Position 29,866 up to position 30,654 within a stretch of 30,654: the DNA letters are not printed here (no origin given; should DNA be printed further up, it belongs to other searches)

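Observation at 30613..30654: NrfA with EYYC instead of EYYF: possible Tyr-Cys cross-link in a pentaheme-type enzyme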

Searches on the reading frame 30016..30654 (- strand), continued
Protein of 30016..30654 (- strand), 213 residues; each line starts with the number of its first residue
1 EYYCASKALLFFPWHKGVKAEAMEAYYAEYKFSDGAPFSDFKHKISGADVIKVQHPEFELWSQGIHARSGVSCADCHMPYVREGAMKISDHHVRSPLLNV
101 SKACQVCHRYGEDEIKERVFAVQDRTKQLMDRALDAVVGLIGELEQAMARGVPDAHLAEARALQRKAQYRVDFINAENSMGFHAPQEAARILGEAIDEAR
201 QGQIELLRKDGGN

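Call 47: search_solved_structures(query=L001:5377-6648:+, max_evalue=1e-10, show_alignments=5)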
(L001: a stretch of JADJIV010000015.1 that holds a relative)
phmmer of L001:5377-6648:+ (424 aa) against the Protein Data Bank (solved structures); distinct sequences matched with E-value up to 1e-10: 22.
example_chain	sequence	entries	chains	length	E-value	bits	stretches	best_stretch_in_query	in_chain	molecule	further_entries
1fs7_A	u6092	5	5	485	7.5e-60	205.9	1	194-417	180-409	CYTOCHROME C NITRITE REDUCTASE | Cytochrome c-552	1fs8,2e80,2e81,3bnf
1fs9_A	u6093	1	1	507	1e-59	205.5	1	194-417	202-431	CYTOCHROME C NITRITE REDUCTASE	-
3bng_A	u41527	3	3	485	2.2e-59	204.3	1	194-417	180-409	Cytochrome c-552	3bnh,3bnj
1qdb_A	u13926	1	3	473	5.9e-58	199.7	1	193-417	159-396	CYTOCHROME C NITRITE REDUCTASE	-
8bcx_A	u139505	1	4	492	1.9e-57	198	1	193-413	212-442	Nitrite reductase (cytochrome; ammonia-forming)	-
3ubr_A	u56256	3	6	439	2.9e-57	197.4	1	189-418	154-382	Cytochrome c-552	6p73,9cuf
6v0a_A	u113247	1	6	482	3.6e-54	187.2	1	194-410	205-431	Nitrite reductase (cytochrome; ammonia-forming)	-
1gu6_A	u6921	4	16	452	4e-52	180.4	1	189-417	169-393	CYTOCHROME C552 | Cytochrome c-552 | Cytochrome c nitrite reductase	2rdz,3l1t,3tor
2rf7_A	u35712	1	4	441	9.5e-52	179.2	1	189-417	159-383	Cytochrome c-552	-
1oah_A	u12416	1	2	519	9.7e-52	179.2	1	193-405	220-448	CYTOCHROME C NITRITE REDUCTASE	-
4wjy_A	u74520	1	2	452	2.8e-51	177.7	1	189-417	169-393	Cytochrome c-552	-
2j7a_A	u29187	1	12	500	6.3e-51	176.5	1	188-408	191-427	CYTOCHROME C NITRITE REDUCTASE NRFA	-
2vr0_A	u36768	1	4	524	8e-51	176.2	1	188-408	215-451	CYTOCHROME C NITRITE REDUCTASE, CATALYTIC SUBUNIT NFRA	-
2ot4_A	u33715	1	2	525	1.9e-34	122.3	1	125-406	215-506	Eight-heme nitrite reductase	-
2zo5_A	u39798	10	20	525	4.7e-34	120.9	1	125-406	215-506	Eight-heme nitrite reductase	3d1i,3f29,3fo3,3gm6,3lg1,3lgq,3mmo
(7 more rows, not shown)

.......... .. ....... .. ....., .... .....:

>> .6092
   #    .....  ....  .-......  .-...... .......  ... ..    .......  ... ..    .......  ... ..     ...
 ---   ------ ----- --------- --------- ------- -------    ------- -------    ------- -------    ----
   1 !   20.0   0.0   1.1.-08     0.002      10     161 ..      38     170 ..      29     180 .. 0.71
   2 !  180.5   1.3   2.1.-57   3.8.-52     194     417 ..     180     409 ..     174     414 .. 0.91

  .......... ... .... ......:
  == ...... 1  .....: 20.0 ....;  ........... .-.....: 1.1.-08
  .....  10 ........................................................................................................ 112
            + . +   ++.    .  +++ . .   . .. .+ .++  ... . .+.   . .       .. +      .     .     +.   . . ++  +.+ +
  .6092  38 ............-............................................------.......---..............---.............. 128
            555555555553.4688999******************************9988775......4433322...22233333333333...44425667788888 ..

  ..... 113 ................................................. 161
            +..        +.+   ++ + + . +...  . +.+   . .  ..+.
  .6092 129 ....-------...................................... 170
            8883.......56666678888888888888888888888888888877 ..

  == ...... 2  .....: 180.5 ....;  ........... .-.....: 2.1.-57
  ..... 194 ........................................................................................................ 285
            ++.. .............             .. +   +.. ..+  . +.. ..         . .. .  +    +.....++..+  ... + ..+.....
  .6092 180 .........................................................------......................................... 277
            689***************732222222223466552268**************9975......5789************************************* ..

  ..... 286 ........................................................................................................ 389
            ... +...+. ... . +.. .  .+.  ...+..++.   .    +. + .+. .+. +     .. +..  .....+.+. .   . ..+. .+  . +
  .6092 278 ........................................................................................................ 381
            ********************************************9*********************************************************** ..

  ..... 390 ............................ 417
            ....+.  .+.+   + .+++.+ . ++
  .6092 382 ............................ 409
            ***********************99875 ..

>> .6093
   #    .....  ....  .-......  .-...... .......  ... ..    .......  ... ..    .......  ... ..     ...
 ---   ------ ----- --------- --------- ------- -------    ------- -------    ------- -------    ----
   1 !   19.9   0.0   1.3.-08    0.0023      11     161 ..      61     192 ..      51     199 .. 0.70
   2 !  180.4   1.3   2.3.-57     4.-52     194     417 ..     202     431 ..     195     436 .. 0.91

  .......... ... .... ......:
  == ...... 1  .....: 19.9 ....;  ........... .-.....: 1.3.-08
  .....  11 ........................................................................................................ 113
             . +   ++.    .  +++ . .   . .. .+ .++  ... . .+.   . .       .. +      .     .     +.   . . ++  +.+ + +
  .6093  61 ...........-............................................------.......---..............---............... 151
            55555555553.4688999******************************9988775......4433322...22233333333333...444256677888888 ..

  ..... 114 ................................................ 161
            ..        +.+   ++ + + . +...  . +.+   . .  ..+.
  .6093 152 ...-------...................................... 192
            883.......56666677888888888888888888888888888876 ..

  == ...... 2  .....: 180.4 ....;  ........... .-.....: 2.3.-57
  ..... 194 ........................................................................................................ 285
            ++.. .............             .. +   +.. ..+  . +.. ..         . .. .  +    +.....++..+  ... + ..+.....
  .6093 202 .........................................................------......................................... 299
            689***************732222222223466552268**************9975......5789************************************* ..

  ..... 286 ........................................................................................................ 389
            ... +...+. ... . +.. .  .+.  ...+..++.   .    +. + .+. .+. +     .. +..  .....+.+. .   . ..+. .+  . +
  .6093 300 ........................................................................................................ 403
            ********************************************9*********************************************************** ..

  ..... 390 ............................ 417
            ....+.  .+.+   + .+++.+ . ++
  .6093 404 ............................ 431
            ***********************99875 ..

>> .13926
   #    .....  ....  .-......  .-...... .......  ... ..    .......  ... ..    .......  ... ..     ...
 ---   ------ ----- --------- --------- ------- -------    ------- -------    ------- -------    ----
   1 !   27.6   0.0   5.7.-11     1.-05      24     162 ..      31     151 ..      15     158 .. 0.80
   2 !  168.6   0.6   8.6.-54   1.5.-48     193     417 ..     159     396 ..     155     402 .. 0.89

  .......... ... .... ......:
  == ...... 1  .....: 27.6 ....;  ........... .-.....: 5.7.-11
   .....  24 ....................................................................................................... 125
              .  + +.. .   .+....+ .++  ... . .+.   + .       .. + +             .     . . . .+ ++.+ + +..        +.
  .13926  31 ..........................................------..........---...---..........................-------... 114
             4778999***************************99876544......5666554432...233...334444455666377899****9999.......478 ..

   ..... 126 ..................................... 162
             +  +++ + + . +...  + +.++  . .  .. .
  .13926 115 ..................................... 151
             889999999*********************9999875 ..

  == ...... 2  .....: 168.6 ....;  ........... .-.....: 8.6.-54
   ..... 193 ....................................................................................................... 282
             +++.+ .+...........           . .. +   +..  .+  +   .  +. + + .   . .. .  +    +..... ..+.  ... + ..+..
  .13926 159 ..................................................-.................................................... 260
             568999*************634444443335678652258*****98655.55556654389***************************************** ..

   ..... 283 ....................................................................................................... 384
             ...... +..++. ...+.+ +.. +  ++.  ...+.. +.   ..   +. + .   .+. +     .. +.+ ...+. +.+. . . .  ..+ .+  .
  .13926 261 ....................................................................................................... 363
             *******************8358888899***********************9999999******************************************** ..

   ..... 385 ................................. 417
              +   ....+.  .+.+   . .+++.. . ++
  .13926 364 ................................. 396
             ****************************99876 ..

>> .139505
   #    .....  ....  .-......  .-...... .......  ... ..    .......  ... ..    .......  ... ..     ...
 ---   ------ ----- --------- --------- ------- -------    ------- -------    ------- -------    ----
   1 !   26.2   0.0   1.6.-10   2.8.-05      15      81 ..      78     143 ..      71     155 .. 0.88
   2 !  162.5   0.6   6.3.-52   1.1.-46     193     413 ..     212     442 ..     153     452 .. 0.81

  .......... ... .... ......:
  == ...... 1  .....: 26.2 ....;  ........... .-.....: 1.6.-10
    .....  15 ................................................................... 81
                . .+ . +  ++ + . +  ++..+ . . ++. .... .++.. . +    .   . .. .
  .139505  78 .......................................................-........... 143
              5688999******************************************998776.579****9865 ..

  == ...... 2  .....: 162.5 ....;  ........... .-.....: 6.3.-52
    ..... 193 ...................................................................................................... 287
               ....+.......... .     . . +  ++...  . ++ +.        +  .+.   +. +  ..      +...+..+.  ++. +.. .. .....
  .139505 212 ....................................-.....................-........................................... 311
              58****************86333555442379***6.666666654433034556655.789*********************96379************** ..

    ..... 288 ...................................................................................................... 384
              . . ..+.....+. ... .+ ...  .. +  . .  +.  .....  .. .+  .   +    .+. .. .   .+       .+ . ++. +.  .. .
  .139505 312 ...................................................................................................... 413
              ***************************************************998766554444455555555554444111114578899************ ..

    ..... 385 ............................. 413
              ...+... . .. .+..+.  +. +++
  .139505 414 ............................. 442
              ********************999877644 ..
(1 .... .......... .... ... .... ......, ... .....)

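Call 48: search_protein_representatives(protein=window:30016-30654:-)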
Query: 213 residues. Proteins with E-value up to 0.001 (for the whole library): 1536; up to 1e-10: 866; up to 1e-30: 183. The best 150 are listed.
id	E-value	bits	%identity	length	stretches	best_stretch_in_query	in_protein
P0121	6.4e-79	280.9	59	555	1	1-207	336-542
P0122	5.7e-75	268.0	59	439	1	1-205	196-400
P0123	2.7e-74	265.8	57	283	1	1-208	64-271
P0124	7.9e-72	257.7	57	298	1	2-206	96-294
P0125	2.4e-71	256.1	59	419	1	9-206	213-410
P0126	1.1e-70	254.0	56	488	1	1-208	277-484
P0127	2.7e-67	242.9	66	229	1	43-206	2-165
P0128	1.1e-66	240.9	61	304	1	1-187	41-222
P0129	2.4e-64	233.3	60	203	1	19-206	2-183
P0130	4.0e-62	226.0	57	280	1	2-188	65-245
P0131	4.0e-62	226.0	59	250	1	30-206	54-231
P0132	4.3e-62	225.9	55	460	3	2-164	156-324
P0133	2.5e-58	213.6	66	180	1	60-208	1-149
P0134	6.1e-58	212.4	54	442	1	7-203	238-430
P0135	2.8e-57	210.2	51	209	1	19-211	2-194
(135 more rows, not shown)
